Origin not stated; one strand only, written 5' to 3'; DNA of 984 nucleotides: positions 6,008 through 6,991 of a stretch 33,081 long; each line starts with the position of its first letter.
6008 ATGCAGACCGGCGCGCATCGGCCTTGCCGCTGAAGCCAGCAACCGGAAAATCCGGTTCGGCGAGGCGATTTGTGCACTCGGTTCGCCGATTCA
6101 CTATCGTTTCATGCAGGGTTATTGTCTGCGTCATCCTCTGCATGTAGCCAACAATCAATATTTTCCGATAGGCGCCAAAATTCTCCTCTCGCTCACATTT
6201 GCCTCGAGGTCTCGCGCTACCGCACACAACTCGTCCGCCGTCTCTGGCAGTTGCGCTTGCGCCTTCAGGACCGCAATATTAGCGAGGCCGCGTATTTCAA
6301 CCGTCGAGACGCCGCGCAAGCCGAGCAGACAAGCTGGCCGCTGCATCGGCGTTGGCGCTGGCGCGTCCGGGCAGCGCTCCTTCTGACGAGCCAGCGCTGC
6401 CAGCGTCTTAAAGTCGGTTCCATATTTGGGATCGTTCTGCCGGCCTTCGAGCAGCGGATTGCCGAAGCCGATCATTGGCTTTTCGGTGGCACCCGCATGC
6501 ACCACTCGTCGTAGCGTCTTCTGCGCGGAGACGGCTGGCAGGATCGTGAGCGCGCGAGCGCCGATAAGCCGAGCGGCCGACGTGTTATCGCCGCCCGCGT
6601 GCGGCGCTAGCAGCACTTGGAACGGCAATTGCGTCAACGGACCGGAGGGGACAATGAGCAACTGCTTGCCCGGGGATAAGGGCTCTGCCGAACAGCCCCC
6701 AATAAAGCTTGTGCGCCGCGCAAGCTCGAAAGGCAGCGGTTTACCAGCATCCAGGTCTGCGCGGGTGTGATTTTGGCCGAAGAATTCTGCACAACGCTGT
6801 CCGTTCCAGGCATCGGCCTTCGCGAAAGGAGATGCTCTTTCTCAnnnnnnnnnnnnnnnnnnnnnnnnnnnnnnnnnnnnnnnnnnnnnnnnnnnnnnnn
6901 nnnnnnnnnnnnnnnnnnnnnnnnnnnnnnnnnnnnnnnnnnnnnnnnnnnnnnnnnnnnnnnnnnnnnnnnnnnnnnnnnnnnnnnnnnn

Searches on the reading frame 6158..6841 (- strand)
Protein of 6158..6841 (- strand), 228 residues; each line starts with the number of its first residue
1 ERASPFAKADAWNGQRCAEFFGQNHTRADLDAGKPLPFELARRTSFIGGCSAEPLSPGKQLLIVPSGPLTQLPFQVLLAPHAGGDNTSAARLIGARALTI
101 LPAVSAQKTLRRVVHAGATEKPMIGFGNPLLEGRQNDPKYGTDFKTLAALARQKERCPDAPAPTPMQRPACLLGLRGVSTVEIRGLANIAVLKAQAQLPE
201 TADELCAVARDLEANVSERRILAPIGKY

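Call 7: search_protein_families(library=pfam, proteins=[window:6158-6841:-], max_evalue=1)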
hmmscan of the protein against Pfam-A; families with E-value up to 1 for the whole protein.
window:6158-6841:- (228 aa): 1 family
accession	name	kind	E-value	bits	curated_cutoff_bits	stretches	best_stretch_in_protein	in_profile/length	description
PF12770.12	CHAT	-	1.5e-05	25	24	1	56-214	22-119/289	CHAT domain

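Call 8: search_protein_families(library=ncbifam, proteins=[window:6158-6841:-], max_evalue=1)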
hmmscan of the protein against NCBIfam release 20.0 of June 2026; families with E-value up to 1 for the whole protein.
window:6158-6841:- (228 aa): 0 families

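Call 10: find_homologous_proteins(query=window:6158-6841:-)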
Query window:6158-6841:- (228 aa): 480 proteins with E <= 0.001 among 2055 candidates; the best 120 are listed.
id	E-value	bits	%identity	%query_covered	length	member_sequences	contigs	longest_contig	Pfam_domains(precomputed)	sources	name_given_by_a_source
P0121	4.6e-101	355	98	74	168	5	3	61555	-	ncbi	ncbi:MAG: hypothetical protein ACLPPF_00615 [Rhodomicrobium sp.]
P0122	1.2e-54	203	54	93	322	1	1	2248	PF12770.13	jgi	jgi:hypothetical protein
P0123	1.4e-52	196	53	93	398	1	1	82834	PF12770.13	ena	-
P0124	3.8e-52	195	52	92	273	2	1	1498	PF12770.13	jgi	jgi:hypothetical protein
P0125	2.0e-46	176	53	85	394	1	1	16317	PF12770.13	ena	-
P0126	5.5e-45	171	51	89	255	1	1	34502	PF12770.13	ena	-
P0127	2.9e-44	169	50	93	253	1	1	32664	PF12770.13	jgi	jgi:CHAT domain-containing protein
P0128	1.4e-42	164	59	70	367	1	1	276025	PF12770.13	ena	-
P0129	4.8e-42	162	60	65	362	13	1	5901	PF12770.13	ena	-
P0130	1.1e-41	161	48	93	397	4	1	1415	PF12770.13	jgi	jgi:CHAT domain-containing protein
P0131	1.3e-40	157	50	82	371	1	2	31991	PF12770.13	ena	-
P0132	8.2e-40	155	48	91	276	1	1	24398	PF12770.13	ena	-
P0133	1.2e-39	154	58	66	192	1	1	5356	PF12770.13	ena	-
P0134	1.7e-39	154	47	93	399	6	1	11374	PF12770.13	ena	-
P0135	1.9e-39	153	53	74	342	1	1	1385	PF12770.13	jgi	jgi:CHAT domain-containing protein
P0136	1.1e-38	151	52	82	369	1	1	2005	PF12770.13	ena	-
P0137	5.3e-38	149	51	82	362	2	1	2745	PF12770.13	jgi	jgi:CHAT domain-containing protein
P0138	5.7e-38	149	54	74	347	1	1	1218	PF12770.13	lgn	-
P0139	1.8e-37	147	62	56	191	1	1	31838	PF12770.13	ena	-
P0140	2.2e-37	147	56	74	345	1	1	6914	PF12770.13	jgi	jgi:CHAT domain-containing protein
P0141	4.0e-37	146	52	80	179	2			PF12770.13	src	-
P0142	6.2e-37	145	57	74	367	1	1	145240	PF12770.13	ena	-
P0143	1.0e-36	144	56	64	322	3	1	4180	PF12770.13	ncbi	-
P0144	1.2e-36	144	48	81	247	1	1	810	PF12770.13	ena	-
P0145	1.3e-36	144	53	69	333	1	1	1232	PF12770.13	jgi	jgi:CHAT domain-containing protein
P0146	1.5e-36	144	47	85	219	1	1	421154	PF12770.13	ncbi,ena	-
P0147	3.4e-36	143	53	74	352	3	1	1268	PF12770.13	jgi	jgi:CHAT domain-containing protein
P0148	3.7e-36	143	49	81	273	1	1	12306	PF12770.13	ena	-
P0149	4.3e-36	142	57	61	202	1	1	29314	PF12770.13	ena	-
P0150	5.1e-36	142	60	59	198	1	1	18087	PF12770.13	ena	-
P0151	6.0e-36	142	54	72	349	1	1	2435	PF12770.13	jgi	jgi:CHAT domain-containing protein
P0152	8.9e-36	141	49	83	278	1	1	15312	PF12770.13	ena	-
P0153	1.2e-35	141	49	82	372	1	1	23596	PF12770.13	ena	-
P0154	1.6e-35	141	51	65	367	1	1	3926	PF12770.13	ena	-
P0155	1.7e-35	140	48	82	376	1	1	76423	PF12770.13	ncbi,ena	-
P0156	1.8e-35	140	52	80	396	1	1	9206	PF12770.13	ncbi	-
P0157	2.9e-35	140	58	60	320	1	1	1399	PF12770.13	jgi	jgi:CHAT domain-containing protein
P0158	4.5e-35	139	60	56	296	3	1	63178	PF12770.13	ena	-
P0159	5.3e-35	139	55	71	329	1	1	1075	PF12770.13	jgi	jgi:CHAT domain-containing protein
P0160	7.3e-35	138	52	74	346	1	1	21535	PF12770.13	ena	-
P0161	8.2e-35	138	45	90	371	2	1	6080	PF12770.13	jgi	jgi:hypothetical protein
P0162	9.3e-35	138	44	92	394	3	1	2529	PF12770.13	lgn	-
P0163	1.1e-34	138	60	55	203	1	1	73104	PF12770.13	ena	-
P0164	3.6e-34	136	52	75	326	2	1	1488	PF12770.13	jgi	-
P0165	3.9e-34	136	45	92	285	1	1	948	PF12770.13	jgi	jgi:CHAT domain-containing protein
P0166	4.0e-34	136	56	60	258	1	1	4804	PF13180.13,PF12770.13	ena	-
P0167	8.6e-34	135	43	97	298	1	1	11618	PF12770.13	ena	-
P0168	8.7e-34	135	51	78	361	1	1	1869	PF12770.13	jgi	jgi:CHAT domain-containing protein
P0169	1.6e-33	134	46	93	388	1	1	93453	PF12770.13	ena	-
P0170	2.0e-33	134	52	74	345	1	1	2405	PF12770.13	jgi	-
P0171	2.3e-33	133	49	79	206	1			PF12770.13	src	-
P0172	4.5e-33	133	46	86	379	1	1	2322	PF12770.13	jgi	jgi:CHAT domain-containing protein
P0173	5.0e-33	132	44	91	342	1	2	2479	PF12770.13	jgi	-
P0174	1.1e-32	131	60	54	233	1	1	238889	PF12770.13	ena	-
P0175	1.2e-32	131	47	89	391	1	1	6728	PF12770.13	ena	-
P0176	1.6e-32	131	45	92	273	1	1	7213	PF12770.13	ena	-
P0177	1.9e-32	131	49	71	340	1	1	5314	PF12770.13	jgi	jgi:CHAT domain-containing protein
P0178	2.0e-32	130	51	74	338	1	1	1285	PF12770.13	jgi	jgi:CHAT domain-containing protein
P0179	2.8e-32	130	51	73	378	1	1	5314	PF12770.13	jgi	jgi:CHAT domain-containing protein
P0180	4.0e-32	129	48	82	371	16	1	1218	PF12770.13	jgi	jgi:CHAT domain-containing protein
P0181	7.0e-32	129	60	54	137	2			PF12770.13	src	-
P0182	7.1e-32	129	53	63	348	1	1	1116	PF12770.13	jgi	jgi:hypothetical protein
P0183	9.8e-32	128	43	94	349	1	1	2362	PF13505.13,PF12770.13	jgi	-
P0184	2.2e-31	127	50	74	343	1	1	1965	PF12770.13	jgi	jgi:CHAT domain-containing protein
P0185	3.6e-31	126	48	71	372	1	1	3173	PF12770.13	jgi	jgi:CHAT domain-containing protein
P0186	4.9e-31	126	43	87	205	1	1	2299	PF12770.13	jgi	jgi:CHAT domain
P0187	8.4e-31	125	42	89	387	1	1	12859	PF12770.13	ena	-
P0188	1.0e-30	125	45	89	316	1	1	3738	PF12770.13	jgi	jgi:CHAT domain-containing protein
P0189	1.1e-30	125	44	82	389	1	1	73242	PF12770.13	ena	-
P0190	1.4e-30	124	48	79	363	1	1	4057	PF12770.13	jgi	jgi:CHAT domain-containing protein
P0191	1.4e-30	124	43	90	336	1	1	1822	PF12770.13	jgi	jgi:CHAT domain-containing protein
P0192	3.1e-30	123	45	93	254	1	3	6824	PF12770.13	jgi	jgi:CHAT domain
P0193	3.9e-30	123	46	82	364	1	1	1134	PF12770.13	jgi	jgi:CHAT domain-containing protein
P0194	4.0e-30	123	51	72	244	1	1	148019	PF12770.13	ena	-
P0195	6.4e-30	122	47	79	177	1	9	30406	PF12770.13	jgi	jgi:hypothetical protein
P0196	6.8e-30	122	47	69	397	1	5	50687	PF12770.13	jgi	jgi:CHAT domain-containing protein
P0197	7.0e-30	122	47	73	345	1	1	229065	PF12770.13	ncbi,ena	-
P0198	1.5e-29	121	47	76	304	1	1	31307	PF12770.13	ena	-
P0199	2.5e-29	120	50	68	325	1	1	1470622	PF12770.13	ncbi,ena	-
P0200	3.4e-29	120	45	82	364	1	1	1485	PF12770.13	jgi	jgi:CHAT domain-containing protein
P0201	3.8e-29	120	55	54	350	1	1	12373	PF12770.13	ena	-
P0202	3.8e-29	120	49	65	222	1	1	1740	PF12770.13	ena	-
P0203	3.9e-29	120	49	74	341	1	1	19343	PF12770.13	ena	-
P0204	4.3e-29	120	52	69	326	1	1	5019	PF12770.13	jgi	jgi:CHAT domain-containing protein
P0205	7.1e-29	119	46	81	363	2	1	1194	PF12770.13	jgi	jgi:CHAT domain-containing protein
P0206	8.9e-29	118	51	71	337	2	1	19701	PF12770.13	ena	-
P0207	9.4e-29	118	50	70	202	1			PF12770.13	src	-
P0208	1.1e-28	118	51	74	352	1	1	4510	PF12770.13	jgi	jgi:CHAT domain-containing protein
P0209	2.0e-28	117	46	82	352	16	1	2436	PF12770.13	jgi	-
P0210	2.1e-28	117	47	82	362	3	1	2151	PF12770.13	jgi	jgi:CHAT domain-containing protein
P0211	2.7e-28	117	47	78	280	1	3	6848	PF12770.13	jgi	jgi:hypothetical protein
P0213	3.3e-28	117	50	69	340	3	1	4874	PF12770.13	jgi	jgi:CHAT domain-containing protein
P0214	5.0e-28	116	46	66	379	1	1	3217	PF12770.13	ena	-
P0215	5.3e-28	116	46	77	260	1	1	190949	PF12770.13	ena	-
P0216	5.8e-28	116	40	89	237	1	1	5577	PF12770.13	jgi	jgi:hypothetical protein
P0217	8.6e-28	115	47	79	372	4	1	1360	PF12770.13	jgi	jgi:CHAT domain-containing protein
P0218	1.0e-27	115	54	57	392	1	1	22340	PF12770.13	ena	-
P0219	1.3e-27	115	52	61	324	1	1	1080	PF12770.13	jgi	jgi:CHAT domain-containing protein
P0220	2.7e-27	114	43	79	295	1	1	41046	PF12770.13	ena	-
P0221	2.7e-27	114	52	55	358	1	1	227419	PF12770.13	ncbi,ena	-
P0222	3.0e-27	114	47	82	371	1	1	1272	PF12770.13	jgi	jgi:CHAT domain-containing protein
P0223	3.3e-27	113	44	79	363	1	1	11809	PF12770.13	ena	-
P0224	7.2e-27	112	48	73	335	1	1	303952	PF12770.13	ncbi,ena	-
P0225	7.3e-27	112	50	69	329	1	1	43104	PF12770.13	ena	-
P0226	8.2e-27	112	46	71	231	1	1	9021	PF12770.13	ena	-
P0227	1.2e-26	112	49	71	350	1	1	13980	PF12770.13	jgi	jgi:CHAT domain-containing protein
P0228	1.2e-26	111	46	70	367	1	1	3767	PF12770.13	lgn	-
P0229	1.6e-26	111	46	80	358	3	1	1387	PF12770.13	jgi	jgi:CHAT domain-containing protein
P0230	1.6e-26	111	50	55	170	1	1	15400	PF12770.13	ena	-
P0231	1.6e-26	111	46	75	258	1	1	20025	PF12770.13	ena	-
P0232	2.2e-26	111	51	66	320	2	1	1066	PF12770.13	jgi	jgi:CHAT domain-containing protein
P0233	3.0e-26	110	54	52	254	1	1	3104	PF12770.13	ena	-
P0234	3.3e-26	110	39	91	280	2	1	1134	PF12770.13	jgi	-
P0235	3.9e-26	110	45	79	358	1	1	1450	PF12770.13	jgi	jgi:CHAT domain-containing protein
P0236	9.7e-26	109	42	87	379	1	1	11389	PF12770.13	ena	-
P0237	9.7e-26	109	48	78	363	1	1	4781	PF12770.13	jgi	jgi:CHAT domain-containing protein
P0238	1.0e-25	109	44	71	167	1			PF12770.13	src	-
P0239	1.3e-25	108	52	61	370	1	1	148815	PF12770.13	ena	-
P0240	1.6e-25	108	54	54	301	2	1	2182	PF12770.13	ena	-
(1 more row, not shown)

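Call 15: find_encoding_contigs(protein=P0123, flank=8000, max_places=3)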
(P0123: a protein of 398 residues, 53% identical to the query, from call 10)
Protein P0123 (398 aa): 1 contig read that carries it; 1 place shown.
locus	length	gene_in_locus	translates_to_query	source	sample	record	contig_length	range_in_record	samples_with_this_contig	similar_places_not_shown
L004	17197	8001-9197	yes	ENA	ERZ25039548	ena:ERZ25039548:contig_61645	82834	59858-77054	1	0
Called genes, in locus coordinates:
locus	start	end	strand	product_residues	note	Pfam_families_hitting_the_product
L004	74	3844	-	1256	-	PF13676:TIR_2, PF00515:TPR_1 (faint), PF07719:TPR_2 (faint), PF13181:TPR_8 (faint), PF13424:TPR_12, PF13374:TPR_10 (weak)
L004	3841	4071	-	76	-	-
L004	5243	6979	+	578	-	PF24885:TPR_NPHP3, PF13424:TPR_12, PF24885:TPR_NPHP3, PF13424:TPR_12, PF13424:TPR_12, PF24885:TPR_NPHP3, PF13424:TPR_12, PF24885:TPR_NPHP3, +8 more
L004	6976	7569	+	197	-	PF24885:TPR_NPHP3, PF00515:TPR_1 (faint), PF07719:TPR_2 (faint), PF13176:TPR_7 (faint), PF13374:TPR_10 (faint), PF13424:TPR_12, PF14559:TPR_19 (faint), PF13432:TPR_16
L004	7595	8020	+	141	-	-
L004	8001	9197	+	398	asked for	PF12770:CHAT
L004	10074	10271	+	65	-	-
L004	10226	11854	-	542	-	PF13007:LZ_Tnp_IS66, PF13005:zf-IS66, PF03050:DDE_Tnp_IS66, PF13817:DDE_Tnp_IS66_C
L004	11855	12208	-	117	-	PF05717:TnpB_IS66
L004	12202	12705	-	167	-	PF01527:HTH_Tnp_1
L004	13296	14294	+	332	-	PF13495:Phage_int_SAM_4, PF00589:Phage_integrase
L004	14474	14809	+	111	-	-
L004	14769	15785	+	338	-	PF04986:Y2_Tnp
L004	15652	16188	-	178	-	-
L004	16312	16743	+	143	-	-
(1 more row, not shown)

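Call 28: search_protein_families(library=padloc, proteins=[window:6158-6841:-, P0123], max_evalue=0.1)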
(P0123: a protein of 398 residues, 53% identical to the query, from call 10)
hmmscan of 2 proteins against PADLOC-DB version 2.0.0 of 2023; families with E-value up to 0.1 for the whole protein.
window:6158-6841:- (228 aa): 0 families

P0123 (398 aa): 0 families
